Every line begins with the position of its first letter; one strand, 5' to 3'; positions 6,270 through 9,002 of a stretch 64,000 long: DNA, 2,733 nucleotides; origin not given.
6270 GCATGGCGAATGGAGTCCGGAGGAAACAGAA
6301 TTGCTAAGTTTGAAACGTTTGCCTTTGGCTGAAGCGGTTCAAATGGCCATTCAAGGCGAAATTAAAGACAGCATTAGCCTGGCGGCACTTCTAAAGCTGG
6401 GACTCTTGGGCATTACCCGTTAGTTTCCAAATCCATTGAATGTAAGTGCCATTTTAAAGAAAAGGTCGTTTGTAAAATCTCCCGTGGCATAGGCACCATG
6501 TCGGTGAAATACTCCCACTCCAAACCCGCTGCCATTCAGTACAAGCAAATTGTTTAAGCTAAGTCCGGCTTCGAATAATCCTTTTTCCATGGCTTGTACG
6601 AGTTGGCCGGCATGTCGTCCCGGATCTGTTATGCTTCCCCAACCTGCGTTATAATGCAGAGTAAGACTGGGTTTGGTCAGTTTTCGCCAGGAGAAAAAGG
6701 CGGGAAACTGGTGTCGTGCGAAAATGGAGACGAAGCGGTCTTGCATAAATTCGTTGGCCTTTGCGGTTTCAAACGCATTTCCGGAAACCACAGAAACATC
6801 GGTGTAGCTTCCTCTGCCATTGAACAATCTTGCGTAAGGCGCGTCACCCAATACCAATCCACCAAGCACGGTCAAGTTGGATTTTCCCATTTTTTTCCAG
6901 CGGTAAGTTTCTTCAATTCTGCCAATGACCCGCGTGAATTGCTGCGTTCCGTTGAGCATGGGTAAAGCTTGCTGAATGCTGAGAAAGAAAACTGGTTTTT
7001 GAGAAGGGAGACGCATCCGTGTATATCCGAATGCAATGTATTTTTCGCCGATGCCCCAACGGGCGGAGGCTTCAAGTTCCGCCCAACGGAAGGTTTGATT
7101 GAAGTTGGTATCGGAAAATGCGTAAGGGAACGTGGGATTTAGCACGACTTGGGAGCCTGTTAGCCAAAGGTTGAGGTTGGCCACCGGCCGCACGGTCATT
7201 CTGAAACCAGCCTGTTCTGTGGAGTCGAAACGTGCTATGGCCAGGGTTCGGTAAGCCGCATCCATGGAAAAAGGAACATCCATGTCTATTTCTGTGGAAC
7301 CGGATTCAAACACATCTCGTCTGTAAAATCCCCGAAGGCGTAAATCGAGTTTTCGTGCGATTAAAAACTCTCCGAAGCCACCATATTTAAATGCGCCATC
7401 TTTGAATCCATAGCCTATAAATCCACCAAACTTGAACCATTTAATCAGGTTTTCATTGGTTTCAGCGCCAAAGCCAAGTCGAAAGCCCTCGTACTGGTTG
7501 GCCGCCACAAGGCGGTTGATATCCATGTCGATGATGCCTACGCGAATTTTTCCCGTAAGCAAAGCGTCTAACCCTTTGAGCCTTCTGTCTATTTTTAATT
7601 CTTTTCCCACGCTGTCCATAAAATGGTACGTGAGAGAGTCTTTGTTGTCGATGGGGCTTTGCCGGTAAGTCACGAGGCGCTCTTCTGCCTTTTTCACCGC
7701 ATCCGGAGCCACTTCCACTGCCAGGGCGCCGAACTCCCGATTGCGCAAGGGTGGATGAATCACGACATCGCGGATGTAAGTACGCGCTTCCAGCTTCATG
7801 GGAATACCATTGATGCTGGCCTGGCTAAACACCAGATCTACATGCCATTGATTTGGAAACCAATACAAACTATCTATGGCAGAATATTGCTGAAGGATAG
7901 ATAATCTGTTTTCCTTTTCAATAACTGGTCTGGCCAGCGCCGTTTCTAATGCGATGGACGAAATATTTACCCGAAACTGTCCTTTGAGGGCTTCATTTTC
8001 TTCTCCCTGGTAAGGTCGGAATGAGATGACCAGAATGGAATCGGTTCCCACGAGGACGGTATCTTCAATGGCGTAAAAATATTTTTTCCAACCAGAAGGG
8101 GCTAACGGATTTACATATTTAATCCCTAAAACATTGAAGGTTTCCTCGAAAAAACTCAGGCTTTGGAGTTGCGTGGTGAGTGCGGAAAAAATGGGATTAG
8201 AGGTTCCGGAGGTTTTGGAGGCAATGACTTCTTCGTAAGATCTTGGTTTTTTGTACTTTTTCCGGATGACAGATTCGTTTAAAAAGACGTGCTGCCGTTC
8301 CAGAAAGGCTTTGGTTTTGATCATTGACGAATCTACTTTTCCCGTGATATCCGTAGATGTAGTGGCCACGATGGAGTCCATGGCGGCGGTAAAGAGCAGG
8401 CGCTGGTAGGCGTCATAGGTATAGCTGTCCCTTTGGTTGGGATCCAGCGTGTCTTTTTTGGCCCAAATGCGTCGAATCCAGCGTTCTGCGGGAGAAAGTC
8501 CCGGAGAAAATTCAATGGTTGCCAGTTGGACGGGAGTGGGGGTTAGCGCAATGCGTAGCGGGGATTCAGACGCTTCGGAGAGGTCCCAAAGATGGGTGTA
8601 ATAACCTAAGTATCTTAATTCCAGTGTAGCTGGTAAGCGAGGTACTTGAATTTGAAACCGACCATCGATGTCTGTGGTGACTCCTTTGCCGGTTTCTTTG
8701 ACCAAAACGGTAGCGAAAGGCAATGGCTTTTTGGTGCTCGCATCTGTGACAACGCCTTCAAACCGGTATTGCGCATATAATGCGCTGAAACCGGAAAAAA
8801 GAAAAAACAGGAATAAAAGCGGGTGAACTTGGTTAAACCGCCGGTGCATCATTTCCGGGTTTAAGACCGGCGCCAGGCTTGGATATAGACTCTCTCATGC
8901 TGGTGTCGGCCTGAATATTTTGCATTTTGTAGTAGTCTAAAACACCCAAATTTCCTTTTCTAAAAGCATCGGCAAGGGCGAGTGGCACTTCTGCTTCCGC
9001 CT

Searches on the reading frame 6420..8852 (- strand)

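Call 57: search_protein_families(library=pfam, proteins=[window:6420-8852:-], max_evalue=0.00001)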
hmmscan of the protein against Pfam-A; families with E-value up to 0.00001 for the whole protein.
window:6420-8852:- (810 aa): 3 families
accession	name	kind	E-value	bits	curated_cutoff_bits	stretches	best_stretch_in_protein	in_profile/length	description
PF18939.6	DUF5686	-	1.8e-30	106.4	39.2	2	127-494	3-382/669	Family of unknown function (DUF5686)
PF13715.12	CarbopepD_reg_2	-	2.3e-15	56.8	32.2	1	32-103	2-76/88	CarboxypepD_reg-like domain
PF13620.12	CarboxypepD_reg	-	1.8e-09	38.3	32.3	1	32-103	3-81/82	Carboxypeptidase regulatory-like domain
